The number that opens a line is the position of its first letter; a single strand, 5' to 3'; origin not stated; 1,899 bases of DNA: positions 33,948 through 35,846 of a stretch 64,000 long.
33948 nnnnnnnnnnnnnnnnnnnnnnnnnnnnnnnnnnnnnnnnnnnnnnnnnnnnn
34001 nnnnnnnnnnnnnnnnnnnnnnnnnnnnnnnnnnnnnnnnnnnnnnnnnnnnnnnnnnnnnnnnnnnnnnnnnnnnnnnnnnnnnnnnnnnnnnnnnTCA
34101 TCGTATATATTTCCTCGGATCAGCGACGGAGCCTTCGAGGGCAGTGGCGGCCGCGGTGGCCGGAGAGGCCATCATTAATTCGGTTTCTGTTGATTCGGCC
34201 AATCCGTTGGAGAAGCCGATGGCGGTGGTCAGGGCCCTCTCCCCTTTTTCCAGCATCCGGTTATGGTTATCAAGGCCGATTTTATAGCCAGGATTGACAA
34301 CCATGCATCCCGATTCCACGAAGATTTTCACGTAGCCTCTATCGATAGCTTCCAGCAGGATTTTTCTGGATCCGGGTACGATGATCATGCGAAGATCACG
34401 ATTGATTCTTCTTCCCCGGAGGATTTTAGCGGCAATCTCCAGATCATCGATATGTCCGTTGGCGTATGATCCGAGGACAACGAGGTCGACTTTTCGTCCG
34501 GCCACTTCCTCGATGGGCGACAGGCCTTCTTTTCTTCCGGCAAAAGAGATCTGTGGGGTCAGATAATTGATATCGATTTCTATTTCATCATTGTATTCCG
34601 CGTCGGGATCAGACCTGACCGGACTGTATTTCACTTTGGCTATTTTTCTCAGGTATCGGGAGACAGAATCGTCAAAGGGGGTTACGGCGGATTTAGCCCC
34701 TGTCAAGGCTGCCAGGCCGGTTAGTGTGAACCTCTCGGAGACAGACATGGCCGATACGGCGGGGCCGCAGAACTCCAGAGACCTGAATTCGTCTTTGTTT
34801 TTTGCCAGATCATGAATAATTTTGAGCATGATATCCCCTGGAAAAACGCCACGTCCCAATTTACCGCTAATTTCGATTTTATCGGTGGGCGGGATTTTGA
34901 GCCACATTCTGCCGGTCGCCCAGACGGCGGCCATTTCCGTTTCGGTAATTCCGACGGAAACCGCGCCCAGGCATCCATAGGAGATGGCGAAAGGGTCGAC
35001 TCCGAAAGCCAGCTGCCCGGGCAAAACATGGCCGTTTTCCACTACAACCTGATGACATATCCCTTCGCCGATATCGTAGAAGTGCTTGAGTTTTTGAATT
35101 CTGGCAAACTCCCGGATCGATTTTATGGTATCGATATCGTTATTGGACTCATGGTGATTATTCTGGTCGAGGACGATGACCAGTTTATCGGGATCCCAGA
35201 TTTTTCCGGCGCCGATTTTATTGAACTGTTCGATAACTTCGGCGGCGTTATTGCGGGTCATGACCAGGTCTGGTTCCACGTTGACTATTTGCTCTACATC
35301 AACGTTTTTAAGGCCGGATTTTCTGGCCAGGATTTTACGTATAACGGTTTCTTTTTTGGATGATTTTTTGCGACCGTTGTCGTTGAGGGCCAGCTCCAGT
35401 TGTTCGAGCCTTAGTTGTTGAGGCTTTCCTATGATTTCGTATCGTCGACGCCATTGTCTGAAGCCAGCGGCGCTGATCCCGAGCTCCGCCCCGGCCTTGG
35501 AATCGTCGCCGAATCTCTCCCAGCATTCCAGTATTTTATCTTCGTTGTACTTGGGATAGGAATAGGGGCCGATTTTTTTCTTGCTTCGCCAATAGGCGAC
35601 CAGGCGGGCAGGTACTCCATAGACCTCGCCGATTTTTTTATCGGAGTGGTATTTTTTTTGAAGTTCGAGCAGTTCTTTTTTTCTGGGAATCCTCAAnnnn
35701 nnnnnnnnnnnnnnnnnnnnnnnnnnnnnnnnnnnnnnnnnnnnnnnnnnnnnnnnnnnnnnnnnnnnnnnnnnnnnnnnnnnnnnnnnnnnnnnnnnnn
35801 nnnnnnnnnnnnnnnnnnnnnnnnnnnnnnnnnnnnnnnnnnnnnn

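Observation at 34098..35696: HTH-fused aconitase-family (LeuC-like) protein with all three Fe-S cysteine ligands and the catalytic motifs replaced; candidate ligand-sensing regulator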

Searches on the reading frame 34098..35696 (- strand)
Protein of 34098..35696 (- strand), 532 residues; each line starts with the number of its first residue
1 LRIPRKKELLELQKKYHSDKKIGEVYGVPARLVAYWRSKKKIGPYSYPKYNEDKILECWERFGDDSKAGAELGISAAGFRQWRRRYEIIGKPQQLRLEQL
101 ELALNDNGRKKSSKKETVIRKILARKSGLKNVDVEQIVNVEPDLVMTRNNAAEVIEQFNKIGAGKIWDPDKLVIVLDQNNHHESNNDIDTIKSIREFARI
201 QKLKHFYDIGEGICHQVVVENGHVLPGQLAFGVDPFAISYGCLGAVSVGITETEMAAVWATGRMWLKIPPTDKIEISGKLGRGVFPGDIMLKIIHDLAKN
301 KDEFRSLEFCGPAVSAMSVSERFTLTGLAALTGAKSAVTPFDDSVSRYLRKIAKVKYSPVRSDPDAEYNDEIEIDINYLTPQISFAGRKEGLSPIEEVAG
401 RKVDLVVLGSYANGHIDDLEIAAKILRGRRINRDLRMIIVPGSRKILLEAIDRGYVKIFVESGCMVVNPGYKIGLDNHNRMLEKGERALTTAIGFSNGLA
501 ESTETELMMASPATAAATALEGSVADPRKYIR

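Call 3: search_protein_families(library=pfam, proteins=[window:34098-35696:-], max_evalue=0.1)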
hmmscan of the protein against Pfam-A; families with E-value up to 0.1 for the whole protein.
window:34098-35696:- (532 aa): 4 families
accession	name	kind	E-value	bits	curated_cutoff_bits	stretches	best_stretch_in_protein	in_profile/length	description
PF00330.25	Aconitase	-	2e-58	198.9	28.7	2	178-395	74-303/463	Aconitase family (aconitate hydratase)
PF14738.11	CFAP91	-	0.0026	18.2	27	1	76-137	82-143/153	Cilia- and flagella-associated protein 91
PF13384.12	HTH_23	-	0.016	15.5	24.6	0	66-87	21-42/50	Homeodomain-like domain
PF13518.12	HTH_28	-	0.035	14.6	25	0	66-89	16-39/52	Helix-turn-helix domain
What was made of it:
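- On Aconitase/IPM isomerase/homoaconitase large subunit (catalytic Fe-S hydro-lyase): PF00330 E=2e-58 (call 3).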

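Call 4: search_protein_families(library=ncbifam, proteins=[window:34098-35696:-], max_evalue=0.1)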
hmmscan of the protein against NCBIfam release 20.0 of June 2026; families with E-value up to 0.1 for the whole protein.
window:34098-35696:- (532 aa): 20 families
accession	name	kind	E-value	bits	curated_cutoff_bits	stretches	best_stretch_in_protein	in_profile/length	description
NF001614.1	PRK00402.1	subfamily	2.5e-110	369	385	1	117-528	2-415/415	aconitase/3-isopropylmalate dehydratase large subunit family protein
TIGR01343.1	hacA_fam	subfamily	2.5e-104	349.1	385.7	1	117-528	1-412/412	homoaconitate hydratase family protein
TIGR02086.1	IPMI_arch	subfamily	5.6e-100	334.9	410.15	1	117-528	2-410/411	3-isopropylmalate dehydratase/homoaconitate hydratase family large subunit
TIGR02083.1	LEU2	equivalog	4.1e-95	319.2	610.65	1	117-529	2-418/419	3-isopropylmalate dehydratase large subunit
NF040615.1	HacA_Meth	equivalog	2.9e-93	312.8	550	1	117-526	2-417/419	homoaconitase large subunit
NF005558.0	PRK07229.1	equivalog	9.7e-60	202.8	612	1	115-530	2-415/647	aconitate hydratase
NF009116.0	PRK12466.1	subfamily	4.2e-57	193.8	531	2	152-387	40-295/472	3-isopropylmalate dehydratase large subunit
NF004016.0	PRK05478.1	subfamily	6e-52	176.7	510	2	181-387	77-293/468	3-isopropylmalate dehydratase large subunit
TIGR00139.1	h_aconitase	equivalog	5.6e-51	173.8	529.9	2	130-353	20-244/709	homoaconitase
TIGR01342.1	acon_putative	hypoth_equivalog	4.8e-50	170.4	719.15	1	205-529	88-411/655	putative aconitate hydratase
TIGR00170.1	leuC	equivalog_domain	6.5e-42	143.7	560.25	2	202-385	96-290/466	3-isopropylmalate dehydratase large subunit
TIGR01340.1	aconitase_mito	equivalog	8e-24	84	825.35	1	183-523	102-471/745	aconitate hydratase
NF006690.0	PRK09238.1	equivalog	4.5e-20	71.2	782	1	358-531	647-818/852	bifunctional aconitate hydratase 2/2-methylisocitrate dehydratase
NF008503.0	PRK11413.1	equivalog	2.3e-15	55.6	641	2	215-388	131-304/753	hydratase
TIGR00117.1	acnB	equivalog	7.5e-13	47.2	1287.2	1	360-531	648-816/844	bifunctional aconitate hydratase 2/2-methylisocitrate dehydratase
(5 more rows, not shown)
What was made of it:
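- On Aconitase/IPM isomerase/homoaconitase large subunit (catalytic Fe-S hydro-lyase): 369 against 385; 349 against 385.7; 335 against 410; 319 against 611; 313 against 550 (call 4).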

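Call 5: search_solved_structures(query=window:34098-35696:-, max_evalue=0.01, show_alignments=3)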
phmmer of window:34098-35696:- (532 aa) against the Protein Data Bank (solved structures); distinct sequences matched with E-value up to 0.01: 14.
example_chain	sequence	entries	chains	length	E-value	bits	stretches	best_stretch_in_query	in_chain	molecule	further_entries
4nqy_A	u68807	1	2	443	1.2e-75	258.5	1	113-528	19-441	Isopropylmalate/citramalate isomerase large subunit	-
4kp1_A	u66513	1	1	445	2.2e-75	257.6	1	116-528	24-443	Isopropylmalate/citramalate isomerase large subunit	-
4kp2_A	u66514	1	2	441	5.9e-69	236.4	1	112-525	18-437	Homoaconitase large subunit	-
1c96_A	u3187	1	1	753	2.1e-21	79.5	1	205-524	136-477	MITOCHONDRIAL ACONITASE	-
1b0m_A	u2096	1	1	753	2.1e-21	79.5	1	205-524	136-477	PROTEIN (ACONITASE)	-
1b0k_A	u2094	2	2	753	2.1e-21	79.5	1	205-524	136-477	PROTEIN (ACONITASE) | MITOCHONDRIAL ACONITASE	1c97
5acn_A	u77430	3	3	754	2.1e-21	79.5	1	205-524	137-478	ACONITASE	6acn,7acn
1b0j_A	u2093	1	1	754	2.1e-21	79.5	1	205-524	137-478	ACONITATE HYDRATASE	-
1nis_A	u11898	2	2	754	1.6e-20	76.6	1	205-524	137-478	ACONITASE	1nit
1aco_A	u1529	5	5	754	1.6e-20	76.6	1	205-524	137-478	ACONITASE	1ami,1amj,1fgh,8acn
1l5j_A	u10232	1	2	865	2.8e-11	46.1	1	360-530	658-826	Aconitate hydratase 2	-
2b3x_A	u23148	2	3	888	0.00027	23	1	215-351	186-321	Iron-responsive element binding protein 1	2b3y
3sn2_A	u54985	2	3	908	0.00029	23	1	215-353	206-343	Cytoplasmic aconitate hydratase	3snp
6vcd_A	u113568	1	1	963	0.0077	18.2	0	216-352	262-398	Iron-responsive element binding protein 2, isoform CRA_a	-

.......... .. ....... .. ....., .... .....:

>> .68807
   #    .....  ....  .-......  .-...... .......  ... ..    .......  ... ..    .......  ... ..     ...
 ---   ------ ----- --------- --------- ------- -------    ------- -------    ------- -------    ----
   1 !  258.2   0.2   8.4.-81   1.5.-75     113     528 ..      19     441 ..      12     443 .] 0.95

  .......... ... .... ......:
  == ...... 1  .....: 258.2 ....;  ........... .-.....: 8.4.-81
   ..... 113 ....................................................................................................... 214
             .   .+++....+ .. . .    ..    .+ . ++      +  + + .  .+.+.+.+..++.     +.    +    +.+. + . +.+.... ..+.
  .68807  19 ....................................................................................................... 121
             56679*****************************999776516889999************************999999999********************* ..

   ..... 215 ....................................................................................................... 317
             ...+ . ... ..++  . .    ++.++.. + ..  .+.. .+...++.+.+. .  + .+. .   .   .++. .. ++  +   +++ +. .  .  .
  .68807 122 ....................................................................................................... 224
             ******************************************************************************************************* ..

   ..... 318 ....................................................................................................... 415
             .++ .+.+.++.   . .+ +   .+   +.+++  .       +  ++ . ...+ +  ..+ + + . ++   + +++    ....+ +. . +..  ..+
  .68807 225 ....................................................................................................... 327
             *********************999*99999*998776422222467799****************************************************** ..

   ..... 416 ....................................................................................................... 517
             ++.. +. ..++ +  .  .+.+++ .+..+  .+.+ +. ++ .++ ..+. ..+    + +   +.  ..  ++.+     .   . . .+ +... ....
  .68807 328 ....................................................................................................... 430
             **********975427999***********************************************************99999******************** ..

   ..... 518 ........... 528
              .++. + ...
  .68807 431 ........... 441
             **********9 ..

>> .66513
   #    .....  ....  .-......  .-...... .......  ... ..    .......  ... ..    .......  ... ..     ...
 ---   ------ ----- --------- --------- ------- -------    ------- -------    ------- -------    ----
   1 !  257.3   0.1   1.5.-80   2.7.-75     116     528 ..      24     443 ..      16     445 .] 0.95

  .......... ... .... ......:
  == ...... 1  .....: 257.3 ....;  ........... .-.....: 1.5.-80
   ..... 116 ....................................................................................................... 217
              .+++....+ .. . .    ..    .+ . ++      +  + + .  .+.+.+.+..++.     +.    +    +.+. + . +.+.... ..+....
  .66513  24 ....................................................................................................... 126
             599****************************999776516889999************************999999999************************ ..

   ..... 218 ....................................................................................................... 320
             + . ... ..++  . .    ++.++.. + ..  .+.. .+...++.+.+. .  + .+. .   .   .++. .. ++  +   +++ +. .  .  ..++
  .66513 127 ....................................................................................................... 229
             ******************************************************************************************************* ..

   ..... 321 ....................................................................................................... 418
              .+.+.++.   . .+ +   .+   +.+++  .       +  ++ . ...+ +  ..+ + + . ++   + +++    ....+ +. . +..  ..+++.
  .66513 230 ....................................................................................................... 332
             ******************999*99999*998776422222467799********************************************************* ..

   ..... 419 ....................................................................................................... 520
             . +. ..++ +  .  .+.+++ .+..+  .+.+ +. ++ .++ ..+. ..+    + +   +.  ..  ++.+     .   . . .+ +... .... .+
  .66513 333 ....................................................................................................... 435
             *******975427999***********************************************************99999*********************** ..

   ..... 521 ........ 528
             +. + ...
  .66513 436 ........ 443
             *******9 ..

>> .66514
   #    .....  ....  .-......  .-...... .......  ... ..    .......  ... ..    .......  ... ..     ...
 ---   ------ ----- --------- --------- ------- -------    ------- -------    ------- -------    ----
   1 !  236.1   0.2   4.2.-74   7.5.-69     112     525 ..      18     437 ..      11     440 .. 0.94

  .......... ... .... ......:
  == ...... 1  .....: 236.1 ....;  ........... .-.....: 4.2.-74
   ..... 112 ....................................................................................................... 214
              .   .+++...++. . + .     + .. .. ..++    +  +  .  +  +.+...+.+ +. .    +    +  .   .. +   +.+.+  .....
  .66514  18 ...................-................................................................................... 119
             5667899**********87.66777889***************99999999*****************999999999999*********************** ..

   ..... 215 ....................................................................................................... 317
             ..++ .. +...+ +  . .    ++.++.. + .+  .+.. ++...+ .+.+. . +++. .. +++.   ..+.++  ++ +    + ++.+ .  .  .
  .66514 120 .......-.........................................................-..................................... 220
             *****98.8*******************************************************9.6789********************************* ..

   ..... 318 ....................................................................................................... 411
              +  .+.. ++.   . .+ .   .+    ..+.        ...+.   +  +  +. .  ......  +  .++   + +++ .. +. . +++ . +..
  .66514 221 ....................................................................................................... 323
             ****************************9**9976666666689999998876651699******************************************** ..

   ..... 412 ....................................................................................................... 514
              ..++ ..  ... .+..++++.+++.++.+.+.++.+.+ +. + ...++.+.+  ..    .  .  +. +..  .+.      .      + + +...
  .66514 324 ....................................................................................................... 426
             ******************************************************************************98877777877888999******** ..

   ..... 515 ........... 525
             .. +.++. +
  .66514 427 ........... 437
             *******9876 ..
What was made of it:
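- On Aconitase/IPM isomerase/homoaconitase large subunit (catalytic Fe-S hydro-lyase): 4nqy E=1.2e-75 (call 5). The alignment to MJ0499 shows DQ, DPF and IG..L in their place (call 5).
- Checked: They also match Pfam Aconitase PF00330 (E=2e-58) and NCBIfam PRK00402 (369 bits, below the 385 cut-off) (calls 3,4,5).
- The body aligns collinearly with MJ0499/MJ1003 large subunits (E=1e-75 and 6e-69), with every Cys ligand and the DH, DSH and NR..R motifs replaced (call 5).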
